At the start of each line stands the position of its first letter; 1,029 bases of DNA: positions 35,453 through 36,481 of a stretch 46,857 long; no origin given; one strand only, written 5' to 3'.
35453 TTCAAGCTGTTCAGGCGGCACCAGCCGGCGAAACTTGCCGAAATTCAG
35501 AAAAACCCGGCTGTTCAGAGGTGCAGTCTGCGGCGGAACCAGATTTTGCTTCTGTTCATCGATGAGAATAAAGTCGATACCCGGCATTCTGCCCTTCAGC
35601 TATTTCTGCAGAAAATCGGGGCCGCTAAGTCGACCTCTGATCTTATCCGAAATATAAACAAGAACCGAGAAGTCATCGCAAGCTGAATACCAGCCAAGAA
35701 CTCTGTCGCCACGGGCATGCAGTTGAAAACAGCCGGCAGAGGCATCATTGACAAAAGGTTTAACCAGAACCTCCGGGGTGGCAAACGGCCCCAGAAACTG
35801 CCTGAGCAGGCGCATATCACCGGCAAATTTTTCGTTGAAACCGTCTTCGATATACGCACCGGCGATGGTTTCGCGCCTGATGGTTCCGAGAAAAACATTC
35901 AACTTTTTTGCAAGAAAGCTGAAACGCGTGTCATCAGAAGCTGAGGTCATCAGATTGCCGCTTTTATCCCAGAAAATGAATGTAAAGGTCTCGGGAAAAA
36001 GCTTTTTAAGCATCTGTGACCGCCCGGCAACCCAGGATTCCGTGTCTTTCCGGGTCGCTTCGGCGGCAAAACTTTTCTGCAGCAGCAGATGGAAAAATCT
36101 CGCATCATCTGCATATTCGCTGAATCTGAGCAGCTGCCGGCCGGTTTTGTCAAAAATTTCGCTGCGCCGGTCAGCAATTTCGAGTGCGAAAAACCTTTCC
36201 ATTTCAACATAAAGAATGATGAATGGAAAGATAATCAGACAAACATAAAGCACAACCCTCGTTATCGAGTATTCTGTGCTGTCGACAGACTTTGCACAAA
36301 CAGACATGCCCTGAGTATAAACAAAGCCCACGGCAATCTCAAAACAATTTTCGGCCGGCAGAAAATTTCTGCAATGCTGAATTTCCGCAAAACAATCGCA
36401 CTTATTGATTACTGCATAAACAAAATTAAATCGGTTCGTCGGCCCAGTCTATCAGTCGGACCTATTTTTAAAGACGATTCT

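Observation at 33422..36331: Tandem PP2C paralog split by a single in-frame amber codon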

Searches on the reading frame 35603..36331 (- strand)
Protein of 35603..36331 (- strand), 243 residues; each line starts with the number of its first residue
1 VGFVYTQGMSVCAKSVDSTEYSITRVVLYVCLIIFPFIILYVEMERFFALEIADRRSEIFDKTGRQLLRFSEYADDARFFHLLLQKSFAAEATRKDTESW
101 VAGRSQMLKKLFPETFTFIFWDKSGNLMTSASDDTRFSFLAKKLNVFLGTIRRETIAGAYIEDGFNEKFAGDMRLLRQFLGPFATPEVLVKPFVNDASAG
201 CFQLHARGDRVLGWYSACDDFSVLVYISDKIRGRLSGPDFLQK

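Call 8: search_protein_families(library=pfam, proteins=[window:35603-36331:-], max_evalue=0.01)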
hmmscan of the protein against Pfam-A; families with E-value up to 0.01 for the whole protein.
window:35603-36331:- (243 aa): 0 families
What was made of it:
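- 35603..36307 (-): N-terminal fragment ORF. It is 235 aa from the conserved ATG at 36307; the mechanical ORF starts at GTG 36331 and gives 243 aa. It holds TM1 (residues 18-36) and the first ~200 residues of extracytoplasmic domain 1. It has no Pfam hit (call 8).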

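Call 49: search_protein_representatives(protein=window:35603-36307:-)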
Query: 235 residues. Proteins with E-value up to 0.001 (for the whole library): 96; up to 1e-10: 49; up to 1e-30: 4. The best 96 are listed.
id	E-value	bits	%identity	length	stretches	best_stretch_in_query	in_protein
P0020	3.8e-85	301.5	58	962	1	1-234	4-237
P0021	9.1e-54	198.9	47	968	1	13-235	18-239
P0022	9.0e-51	189.1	40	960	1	14-232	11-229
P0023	3.4e-32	128.4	34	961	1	15-229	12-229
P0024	1.1e-30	123.4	30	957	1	17-223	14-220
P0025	1.7e-29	119.5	32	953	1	14-222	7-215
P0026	1.9e-29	119.4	56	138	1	1-106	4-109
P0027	2.6e-28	115.7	29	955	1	18-231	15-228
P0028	1.5e-27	113.2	29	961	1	19-227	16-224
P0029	2.3e-27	112.6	31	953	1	21-224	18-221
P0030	2.5e-25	105.9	35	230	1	14-183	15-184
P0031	2.6e-25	105.8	29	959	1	19-226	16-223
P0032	8.4e-25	104.2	30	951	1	15-223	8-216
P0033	1.5e-21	93.6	31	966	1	19-223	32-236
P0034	6.6e-21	91.4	27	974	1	19-231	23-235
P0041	2.9e-17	79.5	25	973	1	22-224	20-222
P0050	3.7e-14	69.4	26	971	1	16-229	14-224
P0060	6.6e-12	62.0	23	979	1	21-229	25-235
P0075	7.6e-10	55.3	26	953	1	19-226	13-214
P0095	7.1e-07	45.6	21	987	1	21-223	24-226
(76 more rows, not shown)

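Call 66: predict_structure(alignment_id=A4)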
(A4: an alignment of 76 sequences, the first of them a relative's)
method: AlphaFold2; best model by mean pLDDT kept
length: 962 residues; sequences in the alignment: 76
mean_pLDDT: 88.6   pTM: 0.67
mean pLDDT of the five models: 88.6, 87.8, 87.8, 86.9, 85.3
residues with pLDDT >= 90: 556; 70-90: 363; 50-70: 27; < 50: 16
segments of 3 or more residues with pLDDT < 50: 1-9, 493-496
pLDDT, mean of each block of 10 residues (from residue 1): 42 75 90 91 89 92 93 95 79 92 95 95 93 91 93 71 84 85 89 88 92 94 92 95 93 95 95 95 87 95 95 80 93 95 90 83 85 87 93 95 96 96 86 92 94 92 87 78 86 50 74 90 85 90 93 91 81 88 83 88 91 89 95 93 93 91 87 87 87 85 86 86 74 83 93 82 90 94 85 88 84 93 87 94 92 95 92 91 91 95 92 94 95 95 90 94 69
secondary structure, 60 per line:
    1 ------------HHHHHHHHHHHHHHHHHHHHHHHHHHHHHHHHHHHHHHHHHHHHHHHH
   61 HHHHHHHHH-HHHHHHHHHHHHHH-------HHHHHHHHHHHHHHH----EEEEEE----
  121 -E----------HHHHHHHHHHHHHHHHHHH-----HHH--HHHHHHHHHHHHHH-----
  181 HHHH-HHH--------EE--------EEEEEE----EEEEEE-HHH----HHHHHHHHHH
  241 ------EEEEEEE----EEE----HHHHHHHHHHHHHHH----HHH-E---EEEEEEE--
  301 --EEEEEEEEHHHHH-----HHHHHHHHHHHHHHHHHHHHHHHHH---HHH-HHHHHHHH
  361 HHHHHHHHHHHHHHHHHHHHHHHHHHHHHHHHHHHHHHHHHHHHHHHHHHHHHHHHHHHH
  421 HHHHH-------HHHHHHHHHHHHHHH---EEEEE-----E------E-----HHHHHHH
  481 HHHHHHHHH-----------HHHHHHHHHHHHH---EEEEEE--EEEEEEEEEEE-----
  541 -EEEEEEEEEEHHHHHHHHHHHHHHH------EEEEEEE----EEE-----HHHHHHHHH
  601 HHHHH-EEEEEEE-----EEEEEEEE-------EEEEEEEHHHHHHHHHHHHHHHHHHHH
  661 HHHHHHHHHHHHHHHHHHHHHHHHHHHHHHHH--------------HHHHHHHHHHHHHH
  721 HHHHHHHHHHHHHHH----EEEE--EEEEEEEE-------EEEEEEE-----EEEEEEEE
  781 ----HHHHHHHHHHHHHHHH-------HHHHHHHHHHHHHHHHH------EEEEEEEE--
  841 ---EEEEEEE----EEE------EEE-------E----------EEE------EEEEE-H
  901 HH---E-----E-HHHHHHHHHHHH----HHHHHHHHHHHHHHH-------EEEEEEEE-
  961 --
elements in order (helices of 4 or more, strands of 3 or more residues): H13-69 H71-84 H92-106 E111-116 H133-151 H162-175 H181-184 E207-212 E217-222 H231-240 E247-253 E258-260 H265-279 E292-298 E303-310 H311-315 H321-345 H353-425 H433-447 E451-455 H474-489 H501-513 E517-522 E525-535 E542-551 H552-566 E573-579 E584-586 H592-605 E607-613 E619-626 E634-640 H641-692 H707-735 E740-743 E746-753 E761-767 E773-780 H785-800 H808-824 E831-838 E844-850 E855-857 E864-866 E885-887 E894-898 H914-925 H930-944 E952-959
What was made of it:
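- On Cache / double-PDC extracytoplasmic sensor domain: The order of secondary-structure elements is compatible with two alpha/beta lobes per domain (call 66), but the model coordinates could not be inspected.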

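Call 69: fold_search(model_id=the predicted structure, library=pdb)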
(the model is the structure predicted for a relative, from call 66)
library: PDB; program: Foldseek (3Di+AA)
matches with E <= 10: 731; with E <= 0.001: 92
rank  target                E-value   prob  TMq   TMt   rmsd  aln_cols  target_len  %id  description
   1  3eq2_B                3.5e-11  1.00  0.22  0.54   7.9       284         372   20  Structure of Hexagonal Crystal form of Pseudomonas aeruginosa RssB (released 2009-10-20)
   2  6k4e_A                4.1e-11  1.00  0.23  0.82   3.0       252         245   22  SiaA-PP2C domain of Pseudomonas aeruginosa (released 2019-06-26)
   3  6k4e_B                5.4e-11  1.00  0.22  0.80   3.2       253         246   22  SiaA-PP2C domain of Pseudomonas aeruginosa (released 2019-06-26)
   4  3ke6_A                9.4e-11  1.00  0.20  0.51   3.1       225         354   22  The crystal structure of the RsbU and RsbW domains of Rv1364c from Mycobacterium tuberculosis (released 2010-11-10)
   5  3f79_F                1.2e-10  1.00  0.20  0.74   7.3       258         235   20  Structure of pseudo-centered cell crystal form of the C-terminal phosphatase domain of P. aeruginosa RssB (released 2009-11-24)
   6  3f79_B                1.5e-10  1.00  0.21  0.80   4.2       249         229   22  Structure of pseudo-centered cell crystal form of the C-terminal phosphatase domain of P. aeruginosa RssB (released 2009-11-24)
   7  3f79_D                1.5e-10  1.00  0.19  0.74   5.9       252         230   19  Structure of pseudo-centered cell crystal form of the C-terminal phosphatase domain of P. aeruginosa RssB (released 2009-11-24)
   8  3eq2_A                2.4e-10  1.00  0.21  0.52   8.1       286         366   20  Structure of Hexagonal Crystal form of Pseudomonas aeruginosa RssB (released 2009-10-20)
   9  3f7a_B                3.3e-10  1.00  0.23  0.55   7.4       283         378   19  Structure of Orthorhombic crystal form of Pseudomonas aeruginosa RssB (released 2009-11-24)
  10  3ke6_B                5.2e-10  1.00  0.20  0.51   3.3       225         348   22  The crystal structure of the RsbU and RsbW domains of Rv1364c from Mycobacterium tuberculosis (released 2010-11-10)
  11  3f79_C                5.7e-10  1.00  0.21  0.83   3.5       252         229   20  Structure of pseudo-centered cell crystal form of the C-terminal phosphatase domain of P. aeruginosa RssB (released 2009-11-24)
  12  3f79_E                9.5e-10  1.00  0.21  0.80   3.9       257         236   21  Structure of pseudo-centered cell crystal form of the C-terminal phosphatase domain of P. aeruginosa RssB (released 2009-11-24)
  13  3es2_A                9.5e-10  1.00  0.20  0.78   5.0       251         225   21  Structure of the C-terminal phosphatase domain of P. aeruginonsa RssB (released 2009-10-20)
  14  5ucg_B                1.1e-09  1.00  0.19  0.52   3.5       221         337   22  Structure of the PP2C Phosphatase Domain and a Fragment of the Regulatory Domain of the Cell Fate Determinant SpoIIE f (released 2017-05-31)
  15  5ucg_E                2.2e-09  1.00  0.20  0.52   3.6       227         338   22  Structure of the PP2C Phosphatase Domain and a Fragment of the Regulatory Domain of the Cell Fate Determinant SpoIIE f (released 2017-05-31)
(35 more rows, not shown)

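Call 73: search_protein_families(library=pfam, proteins=[P0020, P0021, P0022, P0023, P0033, P0041, P0050, P0060, P0075, P0095], max_evalue=1)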
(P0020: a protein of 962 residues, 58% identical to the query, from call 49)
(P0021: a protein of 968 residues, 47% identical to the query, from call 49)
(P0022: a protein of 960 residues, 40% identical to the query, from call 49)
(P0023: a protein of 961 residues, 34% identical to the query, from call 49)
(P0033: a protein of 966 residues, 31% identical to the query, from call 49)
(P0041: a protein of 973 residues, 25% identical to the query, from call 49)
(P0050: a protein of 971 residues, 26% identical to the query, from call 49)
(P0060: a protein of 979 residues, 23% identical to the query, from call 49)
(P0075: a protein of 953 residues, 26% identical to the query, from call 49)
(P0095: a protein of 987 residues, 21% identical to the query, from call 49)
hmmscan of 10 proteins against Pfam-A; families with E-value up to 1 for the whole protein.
P0020 (962 aa): 5 families
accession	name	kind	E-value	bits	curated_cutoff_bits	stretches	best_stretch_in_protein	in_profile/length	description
PF07228.17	SpoIIE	-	5.7e-34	118.2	25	1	771-960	3-192/192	Stage II sporulation protein E (SpoIIE)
PF00672.30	HAMP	-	3.6e-05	24.4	25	1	673-724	2-53/53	HAMP domain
PF14093.11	DUF4271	-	0.11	12.8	29.7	1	311-373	38-99/206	Domain of unknown function (DUF4271)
PF10326.15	7TM_GPCR_Str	-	0.23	11.2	22.4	0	325-396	92-164/307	Serpentine type 7TM GPCR chemoreceptor Str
PF10317.15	7TM_GPCR_Srd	-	0.64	9.6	22.8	1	322-375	89-141/292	Serpentine type 7TM GPCR chemoreceptor Srd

P0021 (968 aa): 2 families
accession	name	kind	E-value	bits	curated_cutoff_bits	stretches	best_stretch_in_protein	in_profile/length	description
PF07228.17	SpoIIE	-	1.2e-37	130.1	25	1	777-963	6-191/192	Stage II sporulation protein E (SpoIIE)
PF00672.30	HAMP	-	4e-05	24.3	25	1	679-727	5-53/53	HAMP domain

P0022 (960 aa): 2 families
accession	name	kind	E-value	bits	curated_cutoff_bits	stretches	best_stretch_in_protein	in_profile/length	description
PF07228.17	SpoIIE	-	1.9e-35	123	25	1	769-955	6-192/192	Stage II sporulation protein E (SpoIIE)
PF00672.30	HAMP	-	1.8e-05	25.4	25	1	668-717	2-51/53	HAMP domain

P0023 (961 aa): 3 families
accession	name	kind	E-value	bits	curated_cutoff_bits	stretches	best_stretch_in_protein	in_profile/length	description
PF07228.17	SpoIIE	-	1.8e-45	155.7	25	1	764-955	2-192/192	Stage II sporulation protein E (SpoIIE)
PF00672.30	HAMP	-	4.6e-09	36.9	25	1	668-717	4-53/53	HAMP domain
PF06939.16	DUF1286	-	0.74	10.5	25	1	304-342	57-94/112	Protein of unknown function (DUF1286)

P0033 (966 aa): 3 families
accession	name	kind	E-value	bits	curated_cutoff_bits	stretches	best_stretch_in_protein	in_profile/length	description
PF07228.17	SpoIIE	-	1.4e-36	126.7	25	1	775-962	6-192/192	Stage II sporulation protein E (SpoIIE)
PF00672.30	HAMP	-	0.017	15.9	25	1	676-724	4-52/53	HAMP domain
PF18504.6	Csm1_N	-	0.12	13.2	26.3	1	725-747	19-41/70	Csm1 N-terminal domain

P0041 (973 aa): 4 families
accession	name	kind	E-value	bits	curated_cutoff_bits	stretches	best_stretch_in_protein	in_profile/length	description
PF07228.17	SpoIIE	-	1.3e-35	123.6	25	1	778-968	2-190/192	Stage II sporulation protein E (SpoIIE)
PF00672.30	HAMP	-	2.1e-09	38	25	1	681-730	2-51/53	HAMP domain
PF14966.11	DNA_repr_REX1B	-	0.16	13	24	1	375-436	9-69/94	DNA repair REX1-B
PF01284.28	MARVEL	-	0.21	12.1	32.8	1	324-372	45-94/135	Membrane-associating domain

P0050 (971 aa): 2 families
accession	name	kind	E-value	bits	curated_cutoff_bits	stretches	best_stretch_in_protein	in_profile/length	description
PF07228.17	SpoIIE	-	1.4e-39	136.4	25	1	778-970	1-191/192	Stage II sporulation protein E (SpoIIE)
PF00672.30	HAMP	-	2e-06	28.4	25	1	689-729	9-49/53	HAMP domain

P0060 (979 aa): 3 families
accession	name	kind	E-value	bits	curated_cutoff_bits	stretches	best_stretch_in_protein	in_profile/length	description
PF07228.17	SpoIIE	-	2.4e-40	139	25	1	784-975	2-191/192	Stage II sporulation protein E (SpoIIE)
PF00672.30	HAMP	-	6.2e-06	26.9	25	1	687-736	2-51/53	HAMP domain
PF17053.10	GEP5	-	0.045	14.1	36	1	55-175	29-148/221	Genetic interactor of prohibitin 5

P0075 (953 aa): 5 families
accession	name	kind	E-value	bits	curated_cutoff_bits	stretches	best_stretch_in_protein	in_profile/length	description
PF07228.17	SpoIIE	-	1.2e-37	130.2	25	1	759-947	3-191/192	Stage II sporulation protein E (SpoIIE)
PF18161.7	ISP1_C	-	0.0097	16.2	25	1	806-850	54-97/107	ISP1 C-terminal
PF14605.12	Nup35_RRM_2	-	0.059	13.7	27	1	495-523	19-47/53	Nup53/35/40-type RNA recognition motif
PF00288.32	GHMP_kinases_N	-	0.11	13.2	22.3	1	769-800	30-61/87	GHMP kinases N terminal domain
PF22750.1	Sol_i_2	-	0.67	10.4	26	0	371-411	16-56/90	Ant venom allergen Sol i 2 family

P0095 (987 aa): 2 families
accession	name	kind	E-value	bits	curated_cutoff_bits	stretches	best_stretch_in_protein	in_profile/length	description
PF07228.17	SpoIIE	-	6e-39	134.4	25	1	786-976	2-191/192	Stage II sporulation protein E (SpoIIE)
PF00672.30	HAMP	-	0.00077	20.2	25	1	689-740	2-53/53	HAMP domain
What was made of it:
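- On Cache / double-PDC extracytoplasmic sensor domain: No Pfam Cache hit in 10 family members at E up to 1 (call 73).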

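Call 74: predict_structure(alignment_id=A5)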
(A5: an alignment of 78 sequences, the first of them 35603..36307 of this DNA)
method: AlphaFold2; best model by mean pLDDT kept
length: 235 residues; sequences in the alignment: 78
mean_pLDDT: 93.9   pTM: 0.82
mean pLDDT of the five models: 93.9, 93.8, 93.4, 93.3, 93.0
residues with pLDDT >= 90: 211; 70-90: 12; 50-70: 11; < 50: 1
segments of 3 or more residues with pLDDT < 50: none
pLDDT, mean of each block of 10 residues (from residue 1): 62 91 96 98 98 96 94 96 80 96 97 98 96 97 97 96 97 96 93 97 97 97 94 93
secondary structure, 60 per line:
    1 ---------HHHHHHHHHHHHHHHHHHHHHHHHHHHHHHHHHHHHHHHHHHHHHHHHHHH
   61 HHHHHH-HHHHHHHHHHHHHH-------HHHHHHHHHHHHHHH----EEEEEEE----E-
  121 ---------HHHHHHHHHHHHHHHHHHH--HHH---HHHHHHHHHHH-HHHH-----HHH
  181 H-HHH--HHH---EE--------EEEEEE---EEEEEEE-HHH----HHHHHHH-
elements in order: H10-66 H68-81 H89-103 E108-114 H130-148 H157-167 H169-172 H178-181 E204-209 E213-219 H228-234
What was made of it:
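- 35603..36307 (-): The AF2 model of this fragment alone has pLDDT 93.9 and pTM 0.82 (call 74).
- The N-fragment alone is predicted to fold confidently (calls 66, 74), and a plausible SD-like motif and an ATG follow within 12 nt. A two-piece protein therefore cannot be excluded. The N-fragment alone models at pLDDT 93.9 (call 74).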

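Call 76: fold_search(model_id=the predicted structure, library=pdb)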
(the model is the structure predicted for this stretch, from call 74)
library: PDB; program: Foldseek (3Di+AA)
matches with E <= 10: 239; with E <= 0.001: 0
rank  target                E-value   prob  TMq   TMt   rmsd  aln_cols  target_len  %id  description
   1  7k5b_G                8.7e-02  0.47  0.27  0.39  14.1       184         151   11  Structure of outer-arm dynein bound to microtubule doublet in microtubule binding state 2 (MTBS-2) (released 2021-09-29)
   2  7k5b_F                1.9e-01  0.44  0.28  0.46  10.8       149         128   10  Structure of outer-arm dynein bound to microtubule doublet in microtubule binding state 2 (MTBS-2) (released 2021-09-29)
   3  6wj2_E                2.0e-01  0.63  0.26  0.57   6.9       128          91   12  CryoEM structure of the SLC38A9-RagA-RagC-Ragulator complex in the pre-GAP state (released 2020-09-02)
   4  4x4p_C                2.0e-01  0.18  0.16  0.09   9.2       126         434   10  Crystal structure of the A.fulgidus CCA-adding enzyme in complex with a G70A arginyl-tRNA minihelix ending in CCAC (released 2015-02-11)
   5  9jq8_A                2.2e-01  0.57  0.29  0.55   7.1       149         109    8  Roadblock2 homodimer structure from Candidatus Prometheoarchaeum syntrophicum strain MK-D1 (released 2024-10-30)
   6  9e5c_5r               2.7e-01  0.41  0.23  0.48   8.6       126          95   12  Cryo-EM structure of 96 nm repeat of microtubule doublet from T. brucei flagellum (released 2025-03-12)
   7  4x4o_C                3.1e-01  0.15  0.16  0.09  10.0       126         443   12  Crystal structure of the A.fulgidus CCA-adding enzyme in complex with a G70A arginyl-tRNA minihelix and CTP (released 2015-02-11)
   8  9jue_F                4.2e-01  0.35  0.28  0.49   7.6       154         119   10  Roadblock3 homodimer structure from Candidatus Prometheoarchaeum syntrophicum strain MK-D1 (released 2024-10-16)
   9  9jq8_B                4.2e-01  0.33  0.26  0.49   9.1       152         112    8  Roadblock2 homodimer structure from Candidatus Prometheoarchaeum syntrophicum strain MK-D1 (released 2024-10-30)
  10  7k58_G                4.8e-01  0.35  0.25  0.53   7.7       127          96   12  Structure of outer-arm dyneins bound to microtubule with microtubule binding state 1(MTBS-1) (released 2021-09-29)
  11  4dxe_A                4.8e-01  0.08  0.14  0.24  12.7       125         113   13  2.52 Angstrom resolution crystal structure of the acyl-carrier-protein synthase (AcpS)-acyl carrier protein (ACP) prot (released 2012-03-14)
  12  4x4p_E                5.4e-01  0.12  0.16  0.09   9.9       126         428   12  Crystal structure of the A.fulgidus CCA-adding enzyme in complex with a G70A arginyl-tRNA minihelix ending in CCAC (released 2015-02-11)
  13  3ova_A                5.4e-01  0.12  0.16  0.10   9.0       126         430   12  How the CCA-adding Enzyme Selects Adenine over Cytosine in Position 76 of tRNA (released 2010-12-01)
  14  4x4p_G                5.8e-01  0.12  0.16  0.10   8.7       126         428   10  Crystal structure of the A.fulgidus CCA-adding enzyme in complex with a G70A arginyl-tRNA minihelix ending in CCAC (released 2015-02-11)
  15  4dxe_E                5.8e-01  0.07  0.13  0.23  12.9       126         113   10  2.52 Angstrom resolution crystal structure of the acyl-carrier-protein synthase (AcpS)-acyl carrier protein (ACP) prot (released 2012-03-14)
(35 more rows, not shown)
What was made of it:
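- Tried and rejected: Foldseek of the N-fragment gave nothing significant (call 76).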
